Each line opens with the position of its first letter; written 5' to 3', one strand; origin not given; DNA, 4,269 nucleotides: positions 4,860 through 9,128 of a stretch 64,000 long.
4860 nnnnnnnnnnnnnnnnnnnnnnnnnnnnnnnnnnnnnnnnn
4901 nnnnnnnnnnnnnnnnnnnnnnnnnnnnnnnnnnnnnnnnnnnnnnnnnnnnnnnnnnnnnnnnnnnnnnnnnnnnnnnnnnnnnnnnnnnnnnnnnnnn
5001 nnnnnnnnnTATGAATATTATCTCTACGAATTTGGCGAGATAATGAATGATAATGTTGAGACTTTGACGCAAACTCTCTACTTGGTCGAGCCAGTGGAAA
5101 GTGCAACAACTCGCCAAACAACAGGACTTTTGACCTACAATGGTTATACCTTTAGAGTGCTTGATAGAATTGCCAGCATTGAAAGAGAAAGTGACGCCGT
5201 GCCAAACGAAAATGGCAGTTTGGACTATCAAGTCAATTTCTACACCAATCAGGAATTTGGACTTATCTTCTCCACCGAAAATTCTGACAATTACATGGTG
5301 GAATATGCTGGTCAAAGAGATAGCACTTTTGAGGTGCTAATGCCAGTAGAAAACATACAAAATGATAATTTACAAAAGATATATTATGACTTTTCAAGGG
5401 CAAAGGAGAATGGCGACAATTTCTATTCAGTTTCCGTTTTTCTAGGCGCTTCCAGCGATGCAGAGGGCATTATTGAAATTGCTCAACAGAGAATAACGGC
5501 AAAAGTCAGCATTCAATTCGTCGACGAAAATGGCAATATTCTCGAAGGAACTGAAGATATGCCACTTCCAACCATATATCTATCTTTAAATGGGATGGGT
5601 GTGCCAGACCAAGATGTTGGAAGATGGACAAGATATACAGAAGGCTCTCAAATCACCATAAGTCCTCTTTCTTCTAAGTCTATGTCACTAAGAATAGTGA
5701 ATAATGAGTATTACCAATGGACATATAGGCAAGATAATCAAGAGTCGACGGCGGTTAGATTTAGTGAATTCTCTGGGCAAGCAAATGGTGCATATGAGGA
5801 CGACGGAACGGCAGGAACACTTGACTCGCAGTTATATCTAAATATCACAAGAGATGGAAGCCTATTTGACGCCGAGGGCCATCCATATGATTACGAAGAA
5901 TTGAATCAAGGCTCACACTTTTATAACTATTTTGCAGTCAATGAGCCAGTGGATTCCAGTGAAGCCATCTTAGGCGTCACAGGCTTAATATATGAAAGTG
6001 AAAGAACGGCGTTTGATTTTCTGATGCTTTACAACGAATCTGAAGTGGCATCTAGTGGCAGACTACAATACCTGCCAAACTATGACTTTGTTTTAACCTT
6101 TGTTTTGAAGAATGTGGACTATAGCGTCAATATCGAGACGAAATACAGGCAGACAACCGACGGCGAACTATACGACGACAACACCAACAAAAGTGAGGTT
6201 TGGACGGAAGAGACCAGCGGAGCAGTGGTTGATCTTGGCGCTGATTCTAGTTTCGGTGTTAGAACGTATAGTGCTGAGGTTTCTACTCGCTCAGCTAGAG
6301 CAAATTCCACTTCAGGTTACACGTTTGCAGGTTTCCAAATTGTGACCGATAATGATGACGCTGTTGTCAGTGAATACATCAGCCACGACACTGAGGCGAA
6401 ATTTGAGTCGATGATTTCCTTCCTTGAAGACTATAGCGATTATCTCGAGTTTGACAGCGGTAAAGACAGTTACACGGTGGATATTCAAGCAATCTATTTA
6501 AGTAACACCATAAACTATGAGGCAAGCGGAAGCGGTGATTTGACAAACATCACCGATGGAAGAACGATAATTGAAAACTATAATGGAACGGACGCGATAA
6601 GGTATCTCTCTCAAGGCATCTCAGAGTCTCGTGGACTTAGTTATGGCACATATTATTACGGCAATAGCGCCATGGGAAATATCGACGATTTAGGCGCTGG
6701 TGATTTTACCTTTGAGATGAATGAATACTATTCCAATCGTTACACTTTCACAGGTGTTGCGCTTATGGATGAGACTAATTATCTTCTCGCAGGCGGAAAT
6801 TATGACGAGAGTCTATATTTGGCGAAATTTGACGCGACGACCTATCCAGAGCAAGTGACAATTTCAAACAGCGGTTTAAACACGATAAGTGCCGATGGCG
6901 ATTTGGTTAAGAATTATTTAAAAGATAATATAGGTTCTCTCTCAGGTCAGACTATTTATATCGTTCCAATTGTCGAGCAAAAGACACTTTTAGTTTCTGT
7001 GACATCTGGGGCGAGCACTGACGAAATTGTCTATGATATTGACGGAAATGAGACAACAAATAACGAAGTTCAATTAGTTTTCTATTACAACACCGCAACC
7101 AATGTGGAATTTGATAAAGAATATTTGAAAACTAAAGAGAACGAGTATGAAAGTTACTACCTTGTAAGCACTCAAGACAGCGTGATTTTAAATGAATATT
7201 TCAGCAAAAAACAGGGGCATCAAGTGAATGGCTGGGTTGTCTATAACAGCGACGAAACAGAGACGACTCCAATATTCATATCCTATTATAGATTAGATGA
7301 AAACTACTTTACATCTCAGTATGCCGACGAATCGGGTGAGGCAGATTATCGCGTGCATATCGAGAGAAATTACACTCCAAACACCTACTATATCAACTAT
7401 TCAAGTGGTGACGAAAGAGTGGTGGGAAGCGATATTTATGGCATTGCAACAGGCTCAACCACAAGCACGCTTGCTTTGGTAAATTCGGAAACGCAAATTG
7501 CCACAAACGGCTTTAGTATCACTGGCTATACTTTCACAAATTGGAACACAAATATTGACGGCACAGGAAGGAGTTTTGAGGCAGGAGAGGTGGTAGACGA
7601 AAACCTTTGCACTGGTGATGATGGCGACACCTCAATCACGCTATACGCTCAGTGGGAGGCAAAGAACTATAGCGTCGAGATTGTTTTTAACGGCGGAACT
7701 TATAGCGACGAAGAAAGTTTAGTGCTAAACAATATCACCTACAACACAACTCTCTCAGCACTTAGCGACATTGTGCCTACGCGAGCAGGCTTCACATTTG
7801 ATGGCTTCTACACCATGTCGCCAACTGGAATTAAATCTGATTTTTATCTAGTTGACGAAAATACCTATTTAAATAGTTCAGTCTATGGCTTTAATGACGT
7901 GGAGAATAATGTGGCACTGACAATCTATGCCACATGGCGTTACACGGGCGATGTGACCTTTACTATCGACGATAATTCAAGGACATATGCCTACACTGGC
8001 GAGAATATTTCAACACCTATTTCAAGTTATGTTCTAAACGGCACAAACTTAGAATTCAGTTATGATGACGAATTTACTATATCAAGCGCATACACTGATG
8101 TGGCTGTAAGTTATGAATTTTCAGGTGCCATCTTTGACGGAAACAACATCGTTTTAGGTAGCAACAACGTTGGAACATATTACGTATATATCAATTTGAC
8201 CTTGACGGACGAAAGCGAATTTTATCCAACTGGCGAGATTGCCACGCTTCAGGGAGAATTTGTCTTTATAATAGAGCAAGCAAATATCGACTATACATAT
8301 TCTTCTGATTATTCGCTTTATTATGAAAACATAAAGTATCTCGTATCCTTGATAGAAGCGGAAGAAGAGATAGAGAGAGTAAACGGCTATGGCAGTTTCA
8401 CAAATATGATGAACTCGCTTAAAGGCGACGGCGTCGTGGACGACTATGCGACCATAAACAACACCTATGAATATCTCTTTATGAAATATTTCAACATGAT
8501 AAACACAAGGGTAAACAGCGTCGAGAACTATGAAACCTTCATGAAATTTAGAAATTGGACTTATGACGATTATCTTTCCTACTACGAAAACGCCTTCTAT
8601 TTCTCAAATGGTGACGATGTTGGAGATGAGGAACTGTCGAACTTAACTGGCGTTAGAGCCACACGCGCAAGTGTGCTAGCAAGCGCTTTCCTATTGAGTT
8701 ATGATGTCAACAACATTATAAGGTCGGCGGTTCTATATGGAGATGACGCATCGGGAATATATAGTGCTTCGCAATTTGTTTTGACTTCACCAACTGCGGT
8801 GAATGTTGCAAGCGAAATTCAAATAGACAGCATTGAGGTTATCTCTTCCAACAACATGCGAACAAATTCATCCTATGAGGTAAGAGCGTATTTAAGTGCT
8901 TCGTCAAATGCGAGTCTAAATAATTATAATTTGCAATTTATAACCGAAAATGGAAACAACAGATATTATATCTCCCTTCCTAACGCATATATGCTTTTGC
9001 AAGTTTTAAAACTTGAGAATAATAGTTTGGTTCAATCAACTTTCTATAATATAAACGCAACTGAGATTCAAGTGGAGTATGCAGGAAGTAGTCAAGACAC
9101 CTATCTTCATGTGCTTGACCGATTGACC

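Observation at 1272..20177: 6301-aa mosaic surface protein occupying 30% of the window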

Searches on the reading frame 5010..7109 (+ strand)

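Call 7: search_protein_families(library=pfam, proteins=[window:5010-7109:+], max_evalue=1)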
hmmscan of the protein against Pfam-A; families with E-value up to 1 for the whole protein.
window:5010-7109:+ (700 aa): 3 families
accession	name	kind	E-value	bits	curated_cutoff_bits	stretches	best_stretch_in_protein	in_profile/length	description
PF05303.17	GSKIP_dom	-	0.011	16.2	20.9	1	438-477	49-88/105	GSKIP domain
PF21601.3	GldM_2nd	-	0.12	13.3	24.4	0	586-625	15-53/98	GldM second domain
PF08794.16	FHBP_C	-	0.28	12.5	28.1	1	37-100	5-55/97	Factor H binding protein, C-terminal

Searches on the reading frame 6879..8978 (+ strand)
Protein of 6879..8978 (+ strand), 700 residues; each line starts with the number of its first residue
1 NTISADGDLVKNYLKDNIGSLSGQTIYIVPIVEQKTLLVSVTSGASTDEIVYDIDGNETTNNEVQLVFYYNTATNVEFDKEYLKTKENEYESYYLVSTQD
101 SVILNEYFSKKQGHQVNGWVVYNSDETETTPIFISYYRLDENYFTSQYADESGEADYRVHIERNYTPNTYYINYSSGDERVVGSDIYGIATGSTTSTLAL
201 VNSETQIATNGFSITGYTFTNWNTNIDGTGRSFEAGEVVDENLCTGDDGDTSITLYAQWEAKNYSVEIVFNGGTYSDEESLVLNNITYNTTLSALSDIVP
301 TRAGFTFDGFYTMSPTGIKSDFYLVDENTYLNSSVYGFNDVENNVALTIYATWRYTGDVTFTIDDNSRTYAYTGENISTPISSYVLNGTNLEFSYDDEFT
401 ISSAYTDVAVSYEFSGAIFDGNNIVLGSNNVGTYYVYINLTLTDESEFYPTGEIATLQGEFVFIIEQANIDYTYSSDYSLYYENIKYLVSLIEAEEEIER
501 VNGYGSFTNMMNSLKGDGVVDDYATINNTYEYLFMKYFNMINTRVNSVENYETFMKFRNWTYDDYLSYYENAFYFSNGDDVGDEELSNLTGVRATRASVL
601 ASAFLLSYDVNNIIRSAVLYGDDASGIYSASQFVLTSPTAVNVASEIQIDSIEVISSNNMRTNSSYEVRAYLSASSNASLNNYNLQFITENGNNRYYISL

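Call 7: search_protein_families(library=pfam, proteins=[window:6879-8978:+], max_evalue=1)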
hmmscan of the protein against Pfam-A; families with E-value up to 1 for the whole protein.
window:6879-8978:+ (700 aa): 1 family
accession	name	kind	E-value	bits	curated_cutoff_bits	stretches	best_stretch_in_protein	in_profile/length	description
PF09479.16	Flg_new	-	1.4e-05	25.5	27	2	264-322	1-50/65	Listeria-Bacteroides repeat domain (List_Bact_rpt)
